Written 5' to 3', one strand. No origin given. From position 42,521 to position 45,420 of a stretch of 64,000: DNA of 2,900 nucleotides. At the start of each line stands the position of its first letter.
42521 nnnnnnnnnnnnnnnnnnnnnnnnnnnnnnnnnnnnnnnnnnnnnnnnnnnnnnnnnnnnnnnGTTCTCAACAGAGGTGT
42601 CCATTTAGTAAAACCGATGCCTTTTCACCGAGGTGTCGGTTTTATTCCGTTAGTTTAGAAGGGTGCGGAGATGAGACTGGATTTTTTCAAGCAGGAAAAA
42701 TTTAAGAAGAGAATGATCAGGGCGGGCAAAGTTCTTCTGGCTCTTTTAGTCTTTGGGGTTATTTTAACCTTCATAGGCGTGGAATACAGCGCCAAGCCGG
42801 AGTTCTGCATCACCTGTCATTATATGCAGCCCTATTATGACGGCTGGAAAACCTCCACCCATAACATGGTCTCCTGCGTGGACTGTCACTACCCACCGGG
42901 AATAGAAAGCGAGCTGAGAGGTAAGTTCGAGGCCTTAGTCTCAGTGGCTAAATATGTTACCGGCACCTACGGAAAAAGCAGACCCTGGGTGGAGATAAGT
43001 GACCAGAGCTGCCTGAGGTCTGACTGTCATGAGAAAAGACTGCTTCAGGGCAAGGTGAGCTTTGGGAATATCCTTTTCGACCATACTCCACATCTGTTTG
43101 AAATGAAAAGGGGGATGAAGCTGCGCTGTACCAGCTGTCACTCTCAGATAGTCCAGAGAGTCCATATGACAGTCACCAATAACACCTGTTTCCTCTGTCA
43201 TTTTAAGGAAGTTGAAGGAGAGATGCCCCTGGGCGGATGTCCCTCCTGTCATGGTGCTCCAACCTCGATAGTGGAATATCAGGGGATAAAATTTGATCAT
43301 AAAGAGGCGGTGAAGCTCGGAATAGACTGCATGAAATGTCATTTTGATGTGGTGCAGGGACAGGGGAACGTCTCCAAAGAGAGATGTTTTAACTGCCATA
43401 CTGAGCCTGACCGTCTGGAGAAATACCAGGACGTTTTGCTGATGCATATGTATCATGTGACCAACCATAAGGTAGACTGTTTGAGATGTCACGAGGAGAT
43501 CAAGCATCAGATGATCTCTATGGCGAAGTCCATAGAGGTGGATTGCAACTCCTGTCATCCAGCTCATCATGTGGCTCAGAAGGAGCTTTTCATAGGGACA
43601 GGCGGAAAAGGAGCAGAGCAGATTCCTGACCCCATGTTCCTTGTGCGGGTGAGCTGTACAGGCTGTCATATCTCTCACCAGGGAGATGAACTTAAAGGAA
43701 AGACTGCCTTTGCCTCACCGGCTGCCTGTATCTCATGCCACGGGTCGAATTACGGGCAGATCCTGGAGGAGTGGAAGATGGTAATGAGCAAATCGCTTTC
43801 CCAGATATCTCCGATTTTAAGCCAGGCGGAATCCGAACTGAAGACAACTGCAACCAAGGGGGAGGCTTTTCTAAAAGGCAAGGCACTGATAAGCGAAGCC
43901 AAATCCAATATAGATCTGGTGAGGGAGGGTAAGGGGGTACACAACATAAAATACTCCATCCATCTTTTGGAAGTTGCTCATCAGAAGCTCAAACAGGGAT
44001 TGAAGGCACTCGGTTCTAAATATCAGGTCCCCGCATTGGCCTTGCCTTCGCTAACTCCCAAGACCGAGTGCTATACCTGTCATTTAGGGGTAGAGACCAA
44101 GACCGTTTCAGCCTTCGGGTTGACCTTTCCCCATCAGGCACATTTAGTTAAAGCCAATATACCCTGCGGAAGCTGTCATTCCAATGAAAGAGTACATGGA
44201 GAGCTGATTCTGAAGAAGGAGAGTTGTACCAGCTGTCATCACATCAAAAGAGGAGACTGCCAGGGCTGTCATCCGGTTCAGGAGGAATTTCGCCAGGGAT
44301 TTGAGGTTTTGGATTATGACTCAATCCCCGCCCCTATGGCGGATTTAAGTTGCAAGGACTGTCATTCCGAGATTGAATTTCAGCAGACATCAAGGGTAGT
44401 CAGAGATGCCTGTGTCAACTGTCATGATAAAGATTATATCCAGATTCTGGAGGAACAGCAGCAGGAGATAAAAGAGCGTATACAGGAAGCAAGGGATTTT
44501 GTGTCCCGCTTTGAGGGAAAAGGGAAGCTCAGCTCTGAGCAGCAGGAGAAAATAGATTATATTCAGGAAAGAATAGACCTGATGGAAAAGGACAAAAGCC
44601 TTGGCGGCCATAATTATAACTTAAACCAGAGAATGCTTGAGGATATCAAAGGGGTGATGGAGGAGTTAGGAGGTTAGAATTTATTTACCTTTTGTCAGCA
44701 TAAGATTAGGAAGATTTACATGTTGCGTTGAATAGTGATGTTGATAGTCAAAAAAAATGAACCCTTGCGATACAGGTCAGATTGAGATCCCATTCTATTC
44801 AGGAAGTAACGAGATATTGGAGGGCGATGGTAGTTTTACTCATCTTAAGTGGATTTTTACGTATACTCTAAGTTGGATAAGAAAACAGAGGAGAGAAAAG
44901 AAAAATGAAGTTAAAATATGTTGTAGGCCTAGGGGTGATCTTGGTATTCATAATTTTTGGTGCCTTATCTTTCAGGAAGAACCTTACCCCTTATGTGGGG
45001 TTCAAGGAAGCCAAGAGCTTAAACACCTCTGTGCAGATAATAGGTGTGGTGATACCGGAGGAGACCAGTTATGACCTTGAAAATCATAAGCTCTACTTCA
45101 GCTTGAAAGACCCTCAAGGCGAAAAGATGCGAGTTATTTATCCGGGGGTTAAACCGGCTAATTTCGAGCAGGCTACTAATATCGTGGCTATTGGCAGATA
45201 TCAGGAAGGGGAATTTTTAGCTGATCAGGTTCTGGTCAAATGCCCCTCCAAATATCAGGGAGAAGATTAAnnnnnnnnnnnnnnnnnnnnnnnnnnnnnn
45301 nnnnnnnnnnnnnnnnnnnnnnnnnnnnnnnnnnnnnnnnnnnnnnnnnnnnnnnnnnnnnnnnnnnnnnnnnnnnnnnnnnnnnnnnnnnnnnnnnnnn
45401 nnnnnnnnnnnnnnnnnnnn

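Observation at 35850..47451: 11.6-kb co-oriented supercluster linking a quinol-oxidising bc complex to a porin-cytochrome conduit and haem maturation genes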

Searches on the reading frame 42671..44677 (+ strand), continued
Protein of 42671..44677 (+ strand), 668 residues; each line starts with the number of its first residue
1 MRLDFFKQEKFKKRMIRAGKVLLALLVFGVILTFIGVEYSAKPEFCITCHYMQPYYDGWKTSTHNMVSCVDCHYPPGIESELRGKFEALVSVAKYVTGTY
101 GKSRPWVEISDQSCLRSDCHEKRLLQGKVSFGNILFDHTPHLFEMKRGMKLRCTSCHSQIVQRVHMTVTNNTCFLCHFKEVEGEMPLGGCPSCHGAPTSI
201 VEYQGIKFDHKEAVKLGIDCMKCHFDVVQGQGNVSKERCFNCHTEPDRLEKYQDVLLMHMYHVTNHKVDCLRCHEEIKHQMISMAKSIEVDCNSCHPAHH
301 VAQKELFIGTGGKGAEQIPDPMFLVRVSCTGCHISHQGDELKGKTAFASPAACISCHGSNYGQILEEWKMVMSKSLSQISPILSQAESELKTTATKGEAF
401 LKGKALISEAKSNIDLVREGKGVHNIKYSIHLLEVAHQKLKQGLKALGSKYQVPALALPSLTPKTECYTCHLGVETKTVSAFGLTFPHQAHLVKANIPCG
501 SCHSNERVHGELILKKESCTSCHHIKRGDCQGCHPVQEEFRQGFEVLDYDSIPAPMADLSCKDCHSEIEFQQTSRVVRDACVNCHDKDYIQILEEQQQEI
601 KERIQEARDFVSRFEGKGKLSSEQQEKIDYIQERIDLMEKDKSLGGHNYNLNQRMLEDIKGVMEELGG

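Call 36: find_encoding_contigs(protein=P0065, flank=10000, max_places=1)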
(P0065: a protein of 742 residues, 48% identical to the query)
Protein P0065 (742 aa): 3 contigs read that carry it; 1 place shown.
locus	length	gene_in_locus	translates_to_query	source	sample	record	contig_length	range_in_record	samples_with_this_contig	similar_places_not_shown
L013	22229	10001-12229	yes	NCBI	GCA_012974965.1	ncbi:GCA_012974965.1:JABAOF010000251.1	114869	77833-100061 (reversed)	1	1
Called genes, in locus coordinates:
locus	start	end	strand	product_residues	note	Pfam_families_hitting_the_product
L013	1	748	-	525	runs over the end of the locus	PF13505:OMP_b-brl (faint), PF13609:Porin_4 (faint)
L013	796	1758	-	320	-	PF14522:Cytochrome_C7 (faint), PF09699:Paired_CXXCH_1, PF14537:Cytochrom_c3_2 (weak), PF09699:Paired_CXXCH_1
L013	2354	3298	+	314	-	PF00291:PALP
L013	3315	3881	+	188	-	PF00132:Hexapep, PF14602:Hexapep_2 (weak)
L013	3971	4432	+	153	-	PF25471:TM_PetC (faint), PF00355:Rieske, PF13806:Rieske_2 (weak)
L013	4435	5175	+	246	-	PF01292:Ni_hydr_CYTB (faint), PF00033:Cytochrome_B, PF13631:Cytochrom_B_N_2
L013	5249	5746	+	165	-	PF00032:Cytochrom_B_C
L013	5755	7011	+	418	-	PF22678:Cytochrom_c_NrfB-like (faint), PF02085:Cytochrom_CIII (faint), PF09699:Paired_CXXCH_1 (faint), PF14522:Cytochrome_C7 (faint), PF14537:Cytochrom_c3_2 (faint), PF22113:Mtrc-MtrF_II-IV_dom (faint)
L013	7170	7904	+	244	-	PF14522:Cytochrome_C7 (faint), PF14537:Cytochrom_c3_2 (faint)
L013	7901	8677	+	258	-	PF12838:Fer4_7, PF13187:Fer4_9 (weak), PF13247:Fer4_11, PF00037:Fer4 (weak), PF12837:Fer4_6 (weak), PF12838:Fer4_7 (weak), PF13187:Fer4_9 (weak), PF13237:Fer4_10, +7 more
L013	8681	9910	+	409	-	PF03916:NrfD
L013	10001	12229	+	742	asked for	PF03264:Cytochrom_NNT, PF02085:Cytochrom_CIII (faint), PF14522:Cytochrome_C7 (faint), PF22113:Mtrc-MtrF_II-IV_dom (faint), PF14537:Cytochrom_c3_2 (weak)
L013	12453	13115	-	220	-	-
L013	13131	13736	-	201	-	PF13036:LpoB (weak)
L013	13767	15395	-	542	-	-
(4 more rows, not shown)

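Call 37: find_encoding_contigs(protein=P0116, flank=10000, max_places=1)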
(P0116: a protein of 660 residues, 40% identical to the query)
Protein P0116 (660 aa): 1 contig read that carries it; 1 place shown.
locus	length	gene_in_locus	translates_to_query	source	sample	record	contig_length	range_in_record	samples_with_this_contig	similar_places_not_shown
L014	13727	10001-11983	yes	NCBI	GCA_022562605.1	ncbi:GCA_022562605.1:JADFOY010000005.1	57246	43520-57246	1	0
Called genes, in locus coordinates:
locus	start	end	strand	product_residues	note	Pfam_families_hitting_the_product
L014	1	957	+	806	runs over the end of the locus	PF04879:Molybdop_Fe4S4 (weak), PF00384:Molybdopterin, PF01568:Molydop_binding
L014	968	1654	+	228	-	PF00037:Fer4 (faint), PF12797:Fer4_2 (weak), PF12837:Fer4_6 (faint), PF13237:Fer4_10 (faint), PF25160:LdpA_Fe-S-bd (faint), PF12800:Fer4_4 (faint), PF12838:Fer4_7 (weak), PF13247:Fer4_11, +4 more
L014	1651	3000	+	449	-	PF03916:NrfD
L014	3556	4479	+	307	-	-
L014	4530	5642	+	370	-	PF14522:Cytochrome_C7 (weak), PF14537:Cytochrom_c3_2 (faint), PF22113:Mtrc-MtrF_II-IV_dom (faint)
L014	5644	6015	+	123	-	-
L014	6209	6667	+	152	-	PF00355:Rieske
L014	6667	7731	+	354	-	PF00033:Cytochrome_B, PF13631:Cytochrom_B_N_2, PF00032:Cytochrom_B_C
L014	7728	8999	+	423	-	PF22113:Mtrc-MtrF_II-IV_dom (faint), PF09699:Paired_CXXCH_1 (faint), PF14522:Cytochrome_C7 (faint), PF14537:Cytochrom_c3_2 (weak)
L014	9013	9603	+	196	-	PF22113:Mtrc-MtrF_II-IV_dom (weak), PF14522:Cytochrome_C7 (faint), PF13435:Cytochrome_C554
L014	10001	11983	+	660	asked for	PF03264:Cytochrom_NNT, PF02085:Cytochrom_CIII (faint), PF14522:Cytochrome_C7 (faint), PF14537:Cytochrom_c3_2 (weak), PF22113:Mtrc-MtrF_II-IV_dom (weak)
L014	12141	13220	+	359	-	PF14537:Cytochrom_c3_2 (faint), PF14522:Cytochrome_C7 (faint), PF22113:Mtrc-MtrF_II-IV_dom (faint)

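Call 55: find_encoding_contigs(protein=P0052, flank=10000, max_places=1)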
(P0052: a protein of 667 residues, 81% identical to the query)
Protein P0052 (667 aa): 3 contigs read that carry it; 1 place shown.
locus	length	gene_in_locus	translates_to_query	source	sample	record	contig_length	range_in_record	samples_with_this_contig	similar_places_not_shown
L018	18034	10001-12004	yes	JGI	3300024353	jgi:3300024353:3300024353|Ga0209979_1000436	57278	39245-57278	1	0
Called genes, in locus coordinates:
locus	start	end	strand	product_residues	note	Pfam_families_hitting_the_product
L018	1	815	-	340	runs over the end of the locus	PF02085:Cytochrom_CIII (faint), PF09699:Paired_CXXCH_1 (faint), PF14522:Cytochrome_C7 (faint), PF14537:Cytochrom_c3_2 (faint), PF22113:Mtrc-MtrF_II-IV_dom (faint)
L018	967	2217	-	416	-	-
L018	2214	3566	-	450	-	PF14522:Cytochrome_C7 (faint), PF22113:Mtrc-MtrF_II-IV_dom (faint)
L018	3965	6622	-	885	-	PF22352:K319L-like_PKD (faint), PF14522:Cytochrome_C7 (faint), PF22113:Mtrc-MtrF_II-IV_dom (faint), PF13435:Cytochrome_C554 (faint), PF09699:Paired_CXXCH_1 (weak), PF13585:CHU_C (faint), PF18962:Por_Secre_tail, PF13860:FlgD_ig (weak)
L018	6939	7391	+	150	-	PF00355:Rieske, PF13806:Rieske_2 (faint)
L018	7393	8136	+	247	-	PF00033:Cytochrome_B, PF14358:DUF4405 (weak), PF13631:Cytochrom_B_N_2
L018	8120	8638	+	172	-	PF00032:Cytochrom_B_C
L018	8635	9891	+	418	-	PF09699:Paired_CXXCH_1 (faint), PF14522:Cytochrome_C7 (faint), PF22113:Mtrc-MtrF_II-IV_dom (faint), PF14537:Cytochrom_c3_2 (weak)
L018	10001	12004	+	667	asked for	PF03264:Cytochrom_NNT, PF14522:Cytochrome_C7 (faint), PF14537:Cytochrom_c3_2 (faint), PF02085:Cytochrom_CIII (weak)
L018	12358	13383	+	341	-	PF13384:HTH_23 (weak), PF13518:HTH_28, PF13551:HTH_29 (weak), PF13565:HTH_32 (weak)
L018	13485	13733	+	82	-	-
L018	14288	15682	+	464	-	PF02310:B12-binding, PF04055:Radical_SAM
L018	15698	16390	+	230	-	PF00590:TP_methylase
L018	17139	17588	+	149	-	PF14378:PAP2_3, PF01569:PAP2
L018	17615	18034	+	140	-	?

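Call 59: search_solved_structures(query=window:42671-44677:+, max_evalue=0.01)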
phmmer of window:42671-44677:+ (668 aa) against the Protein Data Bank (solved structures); distinct sequences matched with E-value up to 0.01: 3.
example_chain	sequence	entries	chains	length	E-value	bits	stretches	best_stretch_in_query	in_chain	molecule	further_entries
2j7a_C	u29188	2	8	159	1.2e-07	33.6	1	27-91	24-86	CYTOCHROME C QUINOL DEHYDROGENASE NRFH | NAPC/NIRT CYTOCHROME C FAMILY PROTEIN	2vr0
8k9e_A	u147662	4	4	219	0.00039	22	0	181-246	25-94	Cytochrome c7-like domain-containing protein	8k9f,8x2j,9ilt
6lod_A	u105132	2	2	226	0.0022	19.6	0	204-296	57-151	MULTIHEME_CYTC domain-containing protein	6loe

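Call 71: find_related_loci(query=A3, collection=metagenome_contigs, flank=10000)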
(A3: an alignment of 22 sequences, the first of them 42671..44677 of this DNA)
Query A3 (668 aa) in metagenome_contigs; peptide patterns used: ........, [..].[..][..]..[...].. (x = any residue, [..] = any of these).
600 stretches matched a pattern (row limit reached: there are more); 502 encode a relative of the query (tblastn E <= 1e-3); the best 80 are kept; 80 distinct loci.
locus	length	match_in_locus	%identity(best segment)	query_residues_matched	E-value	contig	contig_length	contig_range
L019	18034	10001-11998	81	1-666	0e+0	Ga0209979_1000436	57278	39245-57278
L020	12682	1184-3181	81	1-666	0e+0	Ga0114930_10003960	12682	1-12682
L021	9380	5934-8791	74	1-668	0e+0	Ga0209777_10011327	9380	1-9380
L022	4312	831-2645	59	2-657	0e+0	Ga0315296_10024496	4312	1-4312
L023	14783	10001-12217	48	3-667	0e+0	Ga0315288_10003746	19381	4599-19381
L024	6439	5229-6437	82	1-626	0e+0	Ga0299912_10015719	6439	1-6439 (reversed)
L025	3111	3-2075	49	50-666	0e+0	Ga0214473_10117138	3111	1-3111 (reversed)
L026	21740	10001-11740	53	7-665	0e+0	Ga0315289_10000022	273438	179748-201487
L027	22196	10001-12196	48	5-664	0e+0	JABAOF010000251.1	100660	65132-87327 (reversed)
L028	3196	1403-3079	46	21-667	1e-180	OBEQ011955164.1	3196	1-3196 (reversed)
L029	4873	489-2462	41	11-663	8e-175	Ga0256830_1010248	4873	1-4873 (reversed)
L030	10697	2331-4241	43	37-666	3e-169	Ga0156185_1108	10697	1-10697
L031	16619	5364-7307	41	21-667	7e-167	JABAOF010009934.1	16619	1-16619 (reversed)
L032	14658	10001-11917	42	21-658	3e-166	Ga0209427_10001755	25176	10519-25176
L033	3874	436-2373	41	23-667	1e-171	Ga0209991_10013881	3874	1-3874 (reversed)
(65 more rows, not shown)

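Call 85: predict_structure(alignment_id=A3)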
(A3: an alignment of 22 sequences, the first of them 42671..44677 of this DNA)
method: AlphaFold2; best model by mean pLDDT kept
length: 668 residues; sequences in the alignment: 22
mean_pLDDT: 64.7   pTM: 0.39
mean pLDDT of the five models: 64.7, 62.9, 59.7, 57.9, 56.5
residues with pLDDT >= 90: 94; 70-90: 180; 50-70: 206; < 50: 188
segments of 3 or more residues with pLDDT < 50: 1-3, 51-55, 100-108, 121-126, 129-135, 140-198, 202-206, 215-233, 245-251, 263-270, 276-295, 324-327, 340-344, 460-463, 525-527, 568-574
pLDDT, mean of each block of 10 residues (from residue 1): 53 76 79 65 54 49 59 63 61 53 44 53 48 47 40 42 32 32 32 44 50 50 40 53 50 51 46 45 41 52 79 82 52 54 53 52 69 87 93 86 95 90 78 94 91 73 51 67 75 69 68 73 55 79 85 76 60 55 76 88 95 85 91 92 86 95 86
secondary structure, 60 per line:
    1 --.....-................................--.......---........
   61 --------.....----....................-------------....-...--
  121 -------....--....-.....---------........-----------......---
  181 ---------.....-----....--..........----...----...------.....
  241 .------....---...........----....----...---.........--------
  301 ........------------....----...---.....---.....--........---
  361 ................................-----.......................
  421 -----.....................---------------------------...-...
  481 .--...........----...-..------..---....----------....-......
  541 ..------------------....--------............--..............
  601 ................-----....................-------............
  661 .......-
elements in order (helices of 4 or more, strands of 3 or more residues): H3-7 H9-40 H43-49 H53-60 H69-73 H78-97 H111-114 E128-131 E134-137 H139-143 H153-160 H172-177 H190-193 E200-203 E206-209 H210-215 E227-229 H236-241 H248-251 H255-265 H270-273 E278-280 H284-292 H301-308 H321-324 E335-339 E343-347 H350-357 H361-392 H398-420 H426-446 E478-481 E484-487 H488-494 H516-519 H530-533 H535-542 H561-564 H573-584 H587-616 H622-641 H649-667

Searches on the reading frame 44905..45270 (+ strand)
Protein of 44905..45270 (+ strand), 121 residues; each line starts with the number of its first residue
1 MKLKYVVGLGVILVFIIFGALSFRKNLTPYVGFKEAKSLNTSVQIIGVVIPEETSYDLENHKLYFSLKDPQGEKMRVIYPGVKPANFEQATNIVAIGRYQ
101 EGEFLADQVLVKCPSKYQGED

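Call 4: search_protein_families(library=pfam, proteins=[window:44905-45270:+], max_evalue=0.01)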
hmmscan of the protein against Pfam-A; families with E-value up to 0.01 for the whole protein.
window:44905-45270:+ (121 aa): 1 family
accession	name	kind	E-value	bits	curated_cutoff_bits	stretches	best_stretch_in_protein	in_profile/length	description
PF03100.22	CcmE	-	3e-17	63.2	24.6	1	35-118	14-97/99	CcmE domain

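Call 5: search_protein_families(library=ncbifam, proteins=[window:44905-45270:+], max_evalue=0.01)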
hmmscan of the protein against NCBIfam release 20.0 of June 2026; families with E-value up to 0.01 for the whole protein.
window:44905-45270:+ (121 aa): 8 families
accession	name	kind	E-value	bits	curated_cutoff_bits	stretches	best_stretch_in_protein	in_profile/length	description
NF009727.0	PRK13254.1-1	equivalog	5.2e-13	48.9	126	1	11-119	17-129/144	cytochrome c maturation protein CcmE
NF009731.0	PRK13254.1-5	equivalog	3.2e-07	30.1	152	1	37-117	47-126/155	cytochrome c maturation protein CcmE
NF009729.0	PRK13254.1-3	equivalog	4.7e-07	29.6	171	1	38-117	49-128/155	cytochrome c maturation protein CcmE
NF009728.0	PRK13254.1-2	equivalog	1.6e-05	24.8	221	1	65-118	76-128/153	cytochrome c maturation protein CcmE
NF009638.0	PRK13165.1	equivalog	2.5e-05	23.8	186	1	41-118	58-135/161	cytochrome c maturation protein CcmE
NF009635.0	PRK13150.1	equivalog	7.6e-05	22.6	264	1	42-117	59-134/159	cytochrome c maturation protein CcmE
NF009730.0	PRK13254.1-4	equivalog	0.00019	21.4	310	1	49-118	81-148/165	cytochrome c maturation protein CcmE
NF009637.0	PRK13159.1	equivalog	0.00046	20.2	247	1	65-117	76-127/156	cytochrome c maturation protein CcmE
